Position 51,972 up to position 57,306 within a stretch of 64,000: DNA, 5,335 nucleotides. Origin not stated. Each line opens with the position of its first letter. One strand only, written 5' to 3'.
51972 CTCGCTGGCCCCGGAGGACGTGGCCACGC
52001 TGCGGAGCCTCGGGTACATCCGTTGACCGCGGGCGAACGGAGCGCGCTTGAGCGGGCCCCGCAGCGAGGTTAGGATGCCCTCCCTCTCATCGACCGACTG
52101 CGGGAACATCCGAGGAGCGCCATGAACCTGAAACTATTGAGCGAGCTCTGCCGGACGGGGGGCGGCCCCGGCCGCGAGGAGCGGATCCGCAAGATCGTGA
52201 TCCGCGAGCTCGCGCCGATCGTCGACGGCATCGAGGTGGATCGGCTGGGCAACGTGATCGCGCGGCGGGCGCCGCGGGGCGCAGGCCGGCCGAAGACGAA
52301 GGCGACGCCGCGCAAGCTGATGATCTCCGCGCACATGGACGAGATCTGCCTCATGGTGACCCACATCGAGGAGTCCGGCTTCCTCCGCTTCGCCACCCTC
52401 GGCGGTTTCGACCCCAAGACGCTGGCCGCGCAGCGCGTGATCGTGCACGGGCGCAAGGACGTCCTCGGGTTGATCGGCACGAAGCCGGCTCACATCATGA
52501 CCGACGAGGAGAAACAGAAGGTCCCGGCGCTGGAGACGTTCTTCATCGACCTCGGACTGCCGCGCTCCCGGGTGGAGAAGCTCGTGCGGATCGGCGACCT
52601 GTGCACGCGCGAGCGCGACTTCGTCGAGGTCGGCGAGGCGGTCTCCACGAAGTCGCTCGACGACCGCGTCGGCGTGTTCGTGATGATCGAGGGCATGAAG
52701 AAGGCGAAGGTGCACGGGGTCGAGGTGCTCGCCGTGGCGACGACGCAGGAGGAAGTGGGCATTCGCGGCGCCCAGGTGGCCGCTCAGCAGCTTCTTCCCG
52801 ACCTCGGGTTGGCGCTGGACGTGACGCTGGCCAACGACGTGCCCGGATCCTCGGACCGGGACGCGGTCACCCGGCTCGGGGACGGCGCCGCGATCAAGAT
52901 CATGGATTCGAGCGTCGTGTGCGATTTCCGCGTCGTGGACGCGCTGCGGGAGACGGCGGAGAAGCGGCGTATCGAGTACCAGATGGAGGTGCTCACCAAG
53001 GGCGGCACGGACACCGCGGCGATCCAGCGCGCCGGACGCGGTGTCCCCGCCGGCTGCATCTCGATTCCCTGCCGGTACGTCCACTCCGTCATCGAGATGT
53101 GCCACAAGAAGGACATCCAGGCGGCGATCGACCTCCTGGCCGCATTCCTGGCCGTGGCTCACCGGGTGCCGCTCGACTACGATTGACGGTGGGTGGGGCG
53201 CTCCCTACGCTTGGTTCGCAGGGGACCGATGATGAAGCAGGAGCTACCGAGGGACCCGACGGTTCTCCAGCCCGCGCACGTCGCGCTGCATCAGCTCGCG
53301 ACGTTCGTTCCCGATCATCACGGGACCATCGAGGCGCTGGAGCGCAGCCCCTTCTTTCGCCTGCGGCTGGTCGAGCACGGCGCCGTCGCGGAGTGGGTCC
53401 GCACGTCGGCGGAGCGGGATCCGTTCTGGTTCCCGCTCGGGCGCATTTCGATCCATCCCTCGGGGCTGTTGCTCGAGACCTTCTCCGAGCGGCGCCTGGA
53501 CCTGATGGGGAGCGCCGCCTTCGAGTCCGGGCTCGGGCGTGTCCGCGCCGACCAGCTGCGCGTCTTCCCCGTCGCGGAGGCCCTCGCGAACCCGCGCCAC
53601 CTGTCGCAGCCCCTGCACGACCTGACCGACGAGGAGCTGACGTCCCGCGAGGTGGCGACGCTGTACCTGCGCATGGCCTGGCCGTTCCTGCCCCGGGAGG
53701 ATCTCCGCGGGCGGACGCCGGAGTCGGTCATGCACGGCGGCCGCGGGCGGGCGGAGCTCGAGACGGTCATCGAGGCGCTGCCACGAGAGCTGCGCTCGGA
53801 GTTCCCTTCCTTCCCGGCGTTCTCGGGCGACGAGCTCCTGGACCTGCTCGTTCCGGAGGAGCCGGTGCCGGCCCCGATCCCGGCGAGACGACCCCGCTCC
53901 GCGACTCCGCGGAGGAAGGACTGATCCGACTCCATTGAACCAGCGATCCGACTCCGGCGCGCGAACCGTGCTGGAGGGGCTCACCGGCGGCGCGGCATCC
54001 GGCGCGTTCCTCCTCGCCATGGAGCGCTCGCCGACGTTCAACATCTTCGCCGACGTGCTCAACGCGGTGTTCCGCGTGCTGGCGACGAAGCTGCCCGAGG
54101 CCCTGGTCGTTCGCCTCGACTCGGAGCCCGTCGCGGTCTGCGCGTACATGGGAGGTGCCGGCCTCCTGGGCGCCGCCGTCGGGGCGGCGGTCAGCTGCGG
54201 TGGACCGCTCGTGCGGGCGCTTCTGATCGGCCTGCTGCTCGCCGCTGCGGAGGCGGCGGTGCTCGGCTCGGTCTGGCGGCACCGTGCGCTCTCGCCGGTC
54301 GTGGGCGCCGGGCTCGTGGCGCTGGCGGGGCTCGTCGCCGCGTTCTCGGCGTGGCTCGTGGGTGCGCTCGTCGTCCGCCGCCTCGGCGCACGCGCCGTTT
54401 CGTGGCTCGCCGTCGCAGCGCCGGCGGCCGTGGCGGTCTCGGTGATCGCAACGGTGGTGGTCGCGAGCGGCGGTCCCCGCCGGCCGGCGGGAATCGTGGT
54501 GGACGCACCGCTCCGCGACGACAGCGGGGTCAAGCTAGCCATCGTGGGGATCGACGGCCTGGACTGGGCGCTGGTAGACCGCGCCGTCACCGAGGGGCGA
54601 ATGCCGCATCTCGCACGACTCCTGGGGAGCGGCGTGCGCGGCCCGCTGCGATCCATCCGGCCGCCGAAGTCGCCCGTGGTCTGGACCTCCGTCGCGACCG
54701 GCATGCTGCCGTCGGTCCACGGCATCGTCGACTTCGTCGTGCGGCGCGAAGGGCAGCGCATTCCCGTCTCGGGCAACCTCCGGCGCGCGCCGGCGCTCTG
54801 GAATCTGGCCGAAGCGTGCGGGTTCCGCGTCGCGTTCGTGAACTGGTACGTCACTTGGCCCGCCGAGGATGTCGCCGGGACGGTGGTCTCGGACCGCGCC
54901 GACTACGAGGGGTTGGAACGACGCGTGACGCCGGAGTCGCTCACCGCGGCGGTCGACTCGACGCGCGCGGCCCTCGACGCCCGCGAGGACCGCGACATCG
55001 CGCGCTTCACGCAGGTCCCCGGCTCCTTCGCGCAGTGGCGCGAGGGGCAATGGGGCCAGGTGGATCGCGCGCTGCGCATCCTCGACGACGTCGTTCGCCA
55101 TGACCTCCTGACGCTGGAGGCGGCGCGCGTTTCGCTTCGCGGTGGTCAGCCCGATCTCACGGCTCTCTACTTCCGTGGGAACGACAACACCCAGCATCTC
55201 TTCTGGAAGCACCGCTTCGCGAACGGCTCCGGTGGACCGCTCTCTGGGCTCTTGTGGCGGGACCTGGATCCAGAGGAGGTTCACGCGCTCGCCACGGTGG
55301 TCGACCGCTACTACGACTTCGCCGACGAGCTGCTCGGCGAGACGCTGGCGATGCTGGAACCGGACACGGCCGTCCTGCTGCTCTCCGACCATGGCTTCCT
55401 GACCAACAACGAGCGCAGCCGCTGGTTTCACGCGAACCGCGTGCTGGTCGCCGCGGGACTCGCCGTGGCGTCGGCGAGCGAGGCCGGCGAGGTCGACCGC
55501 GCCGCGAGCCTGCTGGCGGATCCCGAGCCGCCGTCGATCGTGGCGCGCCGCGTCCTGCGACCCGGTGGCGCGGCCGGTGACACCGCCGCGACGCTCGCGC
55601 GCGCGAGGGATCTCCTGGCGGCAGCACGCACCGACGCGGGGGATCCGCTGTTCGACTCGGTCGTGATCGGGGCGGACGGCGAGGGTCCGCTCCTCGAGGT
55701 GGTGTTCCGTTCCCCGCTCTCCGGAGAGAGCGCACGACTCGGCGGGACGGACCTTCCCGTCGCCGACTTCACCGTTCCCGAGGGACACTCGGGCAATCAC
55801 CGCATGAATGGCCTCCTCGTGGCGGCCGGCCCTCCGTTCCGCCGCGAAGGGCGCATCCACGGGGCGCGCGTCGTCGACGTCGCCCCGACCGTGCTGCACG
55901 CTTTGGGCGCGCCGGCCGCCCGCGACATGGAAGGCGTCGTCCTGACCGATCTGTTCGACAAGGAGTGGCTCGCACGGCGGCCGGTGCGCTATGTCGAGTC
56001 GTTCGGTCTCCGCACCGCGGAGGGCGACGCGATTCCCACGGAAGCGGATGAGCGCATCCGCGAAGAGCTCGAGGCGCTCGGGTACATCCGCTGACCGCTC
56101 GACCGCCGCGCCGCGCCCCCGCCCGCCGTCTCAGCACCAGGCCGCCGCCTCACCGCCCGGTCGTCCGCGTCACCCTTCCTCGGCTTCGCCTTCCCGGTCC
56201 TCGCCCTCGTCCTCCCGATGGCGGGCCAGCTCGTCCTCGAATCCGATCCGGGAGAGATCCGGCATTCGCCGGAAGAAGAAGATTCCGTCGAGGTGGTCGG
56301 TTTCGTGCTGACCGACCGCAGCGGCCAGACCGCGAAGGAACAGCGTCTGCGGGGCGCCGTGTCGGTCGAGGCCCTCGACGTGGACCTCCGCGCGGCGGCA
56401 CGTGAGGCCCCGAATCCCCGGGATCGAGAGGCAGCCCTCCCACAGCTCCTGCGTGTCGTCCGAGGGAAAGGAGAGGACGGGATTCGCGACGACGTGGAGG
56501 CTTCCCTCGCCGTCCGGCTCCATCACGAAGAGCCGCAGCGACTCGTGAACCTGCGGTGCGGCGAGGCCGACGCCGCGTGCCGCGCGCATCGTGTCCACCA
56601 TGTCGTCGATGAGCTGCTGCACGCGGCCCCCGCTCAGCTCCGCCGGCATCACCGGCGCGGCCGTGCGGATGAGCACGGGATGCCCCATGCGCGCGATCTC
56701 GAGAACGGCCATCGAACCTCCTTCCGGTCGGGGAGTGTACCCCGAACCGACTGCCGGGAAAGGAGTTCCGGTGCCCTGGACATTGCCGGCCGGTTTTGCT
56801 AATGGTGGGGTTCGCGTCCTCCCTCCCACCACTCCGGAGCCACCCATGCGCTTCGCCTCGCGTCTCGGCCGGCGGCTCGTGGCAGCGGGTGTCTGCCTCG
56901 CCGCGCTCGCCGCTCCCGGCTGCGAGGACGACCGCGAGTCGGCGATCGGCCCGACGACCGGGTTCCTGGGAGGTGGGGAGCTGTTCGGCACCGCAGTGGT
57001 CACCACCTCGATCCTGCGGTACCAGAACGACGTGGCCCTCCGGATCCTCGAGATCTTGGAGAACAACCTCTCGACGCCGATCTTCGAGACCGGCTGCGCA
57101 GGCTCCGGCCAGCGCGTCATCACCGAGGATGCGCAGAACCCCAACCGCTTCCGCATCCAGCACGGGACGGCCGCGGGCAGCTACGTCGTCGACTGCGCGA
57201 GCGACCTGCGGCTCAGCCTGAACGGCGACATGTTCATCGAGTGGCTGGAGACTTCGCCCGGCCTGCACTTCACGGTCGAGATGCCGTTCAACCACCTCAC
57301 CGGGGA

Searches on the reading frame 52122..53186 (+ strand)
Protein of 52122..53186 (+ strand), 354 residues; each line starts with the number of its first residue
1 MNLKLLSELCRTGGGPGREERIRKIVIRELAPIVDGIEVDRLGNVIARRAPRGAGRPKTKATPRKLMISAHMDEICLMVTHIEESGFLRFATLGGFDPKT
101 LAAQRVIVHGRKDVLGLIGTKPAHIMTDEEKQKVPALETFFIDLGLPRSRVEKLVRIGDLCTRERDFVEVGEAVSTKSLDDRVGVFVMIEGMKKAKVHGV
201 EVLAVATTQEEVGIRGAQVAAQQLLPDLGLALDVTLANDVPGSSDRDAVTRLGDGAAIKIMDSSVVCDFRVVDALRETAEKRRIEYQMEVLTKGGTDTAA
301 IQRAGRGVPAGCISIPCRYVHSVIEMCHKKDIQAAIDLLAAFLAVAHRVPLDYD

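Call 24: search_protein_families(library=pfam, proteins=[window:52122-53186:+], max_evalue=0.00001)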
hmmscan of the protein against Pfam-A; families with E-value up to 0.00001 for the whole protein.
window:52122-53186:+ (354 aa): 3 families
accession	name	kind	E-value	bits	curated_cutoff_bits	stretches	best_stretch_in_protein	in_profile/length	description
PF05343.19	Peptidase_M42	-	1.8e-90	303.4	23.2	1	59-338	9-292/292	M42 glutamyl aminopeptidase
PF01546.33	Peptidase_M20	-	6.9e-08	33.1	24.6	1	180-343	35-204/206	Peptidase family M20/M25/M40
PF02127.20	Peptidase_M18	-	7.1e-06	25.5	24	0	252-342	337-431/432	Aminopeptidase I zinc metalloprotease (M18)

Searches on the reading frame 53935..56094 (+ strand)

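Call 24: search_protein_families(library=pfam, proteins=[window:53935-56094:+], max_evalue=0.00001)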
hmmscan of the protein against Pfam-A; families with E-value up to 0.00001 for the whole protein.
window:53935-56094:+ (719 aa): 1 family
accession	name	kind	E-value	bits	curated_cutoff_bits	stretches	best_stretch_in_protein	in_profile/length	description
PF01663.27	Phosphodiest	-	2.6e-32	113.2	23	1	202-511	2-243/342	Type I phosphodiesterase / nucleotide pyrophosphatase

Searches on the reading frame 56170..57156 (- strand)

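Call 24: search_protein_families(library=pfam, proteins=[window:56170-57156:-], max_evalue=0.00001)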
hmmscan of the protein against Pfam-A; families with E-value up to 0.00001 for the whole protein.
window:56170-57156:- (328 aa): 1 family
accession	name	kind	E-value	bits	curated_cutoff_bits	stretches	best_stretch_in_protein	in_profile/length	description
PF01327.26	Pep_deformylase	-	2.4e-42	144.6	22.8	1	152-301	2-153/156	Polypeptide deformylase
